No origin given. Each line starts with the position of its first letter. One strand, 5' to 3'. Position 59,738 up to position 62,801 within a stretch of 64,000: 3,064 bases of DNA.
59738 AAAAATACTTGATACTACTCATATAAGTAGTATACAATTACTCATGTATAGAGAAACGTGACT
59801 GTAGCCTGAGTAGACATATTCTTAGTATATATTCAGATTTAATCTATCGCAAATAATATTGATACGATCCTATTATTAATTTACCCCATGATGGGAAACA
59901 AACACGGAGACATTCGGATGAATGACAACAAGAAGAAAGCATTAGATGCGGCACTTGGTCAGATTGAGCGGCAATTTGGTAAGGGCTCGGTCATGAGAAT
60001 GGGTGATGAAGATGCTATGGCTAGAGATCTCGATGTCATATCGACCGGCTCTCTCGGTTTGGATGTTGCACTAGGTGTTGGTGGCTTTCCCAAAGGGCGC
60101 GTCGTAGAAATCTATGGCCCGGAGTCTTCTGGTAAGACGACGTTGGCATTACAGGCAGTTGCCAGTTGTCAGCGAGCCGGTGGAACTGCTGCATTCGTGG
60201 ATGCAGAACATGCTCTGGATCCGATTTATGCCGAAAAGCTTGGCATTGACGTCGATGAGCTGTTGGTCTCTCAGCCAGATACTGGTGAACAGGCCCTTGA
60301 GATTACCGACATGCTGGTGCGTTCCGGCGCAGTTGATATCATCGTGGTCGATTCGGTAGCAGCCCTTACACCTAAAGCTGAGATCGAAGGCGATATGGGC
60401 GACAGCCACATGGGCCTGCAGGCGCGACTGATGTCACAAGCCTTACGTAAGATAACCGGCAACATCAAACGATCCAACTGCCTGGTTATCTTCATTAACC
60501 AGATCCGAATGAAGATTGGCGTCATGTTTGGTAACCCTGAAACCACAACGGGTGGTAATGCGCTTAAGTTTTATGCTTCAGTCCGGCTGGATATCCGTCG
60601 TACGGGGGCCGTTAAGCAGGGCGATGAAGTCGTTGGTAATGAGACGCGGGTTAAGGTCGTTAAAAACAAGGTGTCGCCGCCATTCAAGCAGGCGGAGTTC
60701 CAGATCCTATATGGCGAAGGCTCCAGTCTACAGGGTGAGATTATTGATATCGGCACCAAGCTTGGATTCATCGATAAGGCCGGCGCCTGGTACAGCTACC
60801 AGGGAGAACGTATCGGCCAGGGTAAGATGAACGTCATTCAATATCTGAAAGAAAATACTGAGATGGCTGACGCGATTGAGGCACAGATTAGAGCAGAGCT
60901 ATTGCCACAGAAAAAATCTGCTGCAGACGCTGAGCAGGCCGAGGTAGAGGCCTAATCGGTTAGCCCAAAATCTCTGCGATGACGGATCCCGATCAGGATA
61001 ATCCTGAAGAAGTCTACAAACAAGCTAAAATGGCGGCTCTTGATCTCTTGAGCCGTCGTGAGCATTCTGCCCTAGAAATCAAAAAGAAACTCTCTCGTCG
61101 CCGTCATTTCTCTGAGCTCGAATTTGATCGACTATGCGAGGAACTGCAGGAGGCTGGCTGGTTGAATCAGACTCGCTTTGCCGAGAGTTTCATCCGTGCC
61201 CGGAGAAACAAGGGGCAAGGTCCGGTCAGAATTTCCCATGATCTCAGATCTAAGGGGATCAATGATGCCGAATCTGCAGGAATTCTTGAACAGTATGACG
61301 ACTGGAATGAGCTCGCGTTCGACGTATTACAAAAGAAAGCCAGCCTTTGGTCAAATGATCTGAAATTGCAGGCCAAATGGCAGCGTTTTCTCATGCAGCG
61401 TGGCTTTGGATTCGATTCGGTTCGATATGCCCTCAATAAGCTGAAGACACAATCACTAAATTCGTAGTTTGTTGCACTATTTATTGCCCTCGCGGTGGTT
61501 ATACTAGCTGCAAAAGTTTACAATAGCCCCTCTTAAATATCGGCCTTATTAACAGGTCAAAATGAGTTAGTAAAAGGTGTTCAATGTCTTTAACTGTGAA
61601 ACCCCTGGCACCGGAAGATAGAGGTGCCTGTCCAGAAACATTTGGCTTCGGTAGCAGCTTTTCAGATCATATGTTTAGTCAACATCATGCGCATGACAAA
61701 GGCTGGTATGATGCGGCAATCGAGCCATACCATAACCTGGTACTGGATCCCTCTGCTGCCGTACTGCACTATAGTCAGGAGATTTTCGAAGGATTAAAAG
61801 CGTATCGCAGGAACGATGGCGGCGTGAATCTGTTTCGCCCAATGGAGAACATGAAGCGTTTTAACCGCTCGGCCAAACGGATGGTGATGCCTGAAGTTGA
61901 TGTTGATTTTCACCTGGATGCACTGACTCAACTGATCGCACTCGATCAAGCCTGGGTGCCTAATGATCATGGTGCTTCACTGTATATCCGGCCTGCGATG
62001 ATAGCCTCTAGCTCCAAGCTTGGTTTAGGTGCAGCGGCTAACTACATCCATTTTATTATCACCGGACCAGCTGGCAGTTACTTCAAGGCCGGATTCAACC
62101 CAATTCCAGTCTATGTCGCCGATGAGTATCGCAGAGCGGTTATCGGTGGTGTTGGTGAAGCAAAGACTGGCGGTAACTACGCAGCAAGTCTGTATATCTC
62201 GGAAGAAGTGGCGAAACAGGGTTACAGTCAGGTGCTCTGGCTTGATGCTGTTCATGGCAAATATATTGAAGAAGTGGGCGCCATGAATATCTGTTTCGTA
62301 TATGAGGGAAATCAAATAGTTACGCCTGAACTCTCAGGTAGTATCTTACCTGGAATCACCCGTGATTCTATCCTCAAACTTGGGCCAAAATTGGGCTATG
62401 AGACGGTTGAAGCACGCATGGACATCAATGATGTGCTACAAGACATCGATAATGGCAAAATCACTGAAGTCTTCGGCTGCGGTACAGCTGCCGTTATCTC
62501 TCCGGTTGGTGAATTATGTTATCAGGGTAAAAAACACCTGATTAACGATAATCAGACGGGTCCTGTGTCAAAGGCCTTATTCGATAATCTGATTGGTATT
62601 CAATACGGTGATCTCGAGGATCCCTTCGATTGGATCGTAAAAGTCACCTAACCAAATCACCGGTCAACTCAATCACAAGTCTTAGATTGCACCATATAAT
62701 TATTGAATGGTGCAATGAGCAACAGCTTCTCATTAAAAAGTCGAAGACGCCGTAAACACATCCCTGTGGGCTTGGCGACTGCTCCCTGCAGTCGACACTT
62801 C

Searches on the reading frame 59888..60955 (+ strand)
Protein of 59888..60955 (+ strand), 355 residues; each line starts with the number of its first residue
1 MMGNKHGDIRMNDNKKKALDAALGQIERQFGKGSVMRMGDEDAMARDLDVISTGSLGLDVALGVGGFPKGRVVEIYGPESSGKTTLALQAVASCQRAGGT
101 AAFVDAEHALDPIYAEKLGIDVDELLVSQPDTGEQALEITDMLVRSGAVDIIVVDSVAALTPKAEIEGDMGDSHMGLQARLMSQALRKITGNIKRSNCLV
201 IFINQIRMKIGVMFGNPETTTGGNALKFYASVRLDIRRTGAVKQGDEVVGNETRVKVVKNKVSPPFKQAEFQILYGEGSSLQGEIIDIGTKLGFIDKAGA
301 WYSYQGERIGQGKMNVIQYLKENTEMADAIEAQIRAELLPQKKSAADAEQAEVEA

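Call 99: search_protein_families(library=pfam, proteins=[window:59888-60955:+], max_evalue=0.001)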
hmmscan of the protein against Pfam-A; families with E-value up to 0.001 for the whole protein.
window:59888-60955:+ (355 aa): 7 families
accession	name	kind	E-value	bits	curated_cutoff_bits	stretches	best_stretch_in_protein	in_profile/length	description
PF00154.27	RecA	-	9.5e-145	481.3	27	1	17-279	1-261/262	recA bacterial DNA recombination protein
PF21096.2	RecA_C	-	9.2e-25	87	27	1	283-338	1-56/57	RecA C-terminal domain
PF06745.19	ATPase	-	6.1e-09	36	26.6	1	52-126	2-78/231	KaiC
PF08423.17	Rad51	-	1e-08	35.2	22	1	50-239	7-212/244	Rad51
PF13479.12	AAA_24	-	5.7e-05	23.5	27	1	71-161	3-77/195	AAA domain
PF01637.24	ATPase_2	-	0.00014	22.1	33.2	1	72-118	22-68/225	ATPase domain predominantly from Archaea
PF13481.12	AAA_25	-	0.00091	19.3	27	0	67-99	30-60/195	AAA domain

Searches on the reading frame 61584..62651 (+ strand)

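Call 99: search_protein_families(library=pfam, proteins=[window:61584-62651:+], max_evalue=0.001)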
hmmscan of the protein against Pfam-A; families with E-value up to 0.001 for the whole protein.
window:61584-62651:+ (355 aa): 1 family
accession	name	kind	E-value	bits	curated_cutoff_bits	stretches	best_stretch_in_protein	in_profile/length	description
PF01063.24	Aminotran_4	-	2.4e-30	106.5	28.5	1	67-310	2-222/223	Amino-transferase class IV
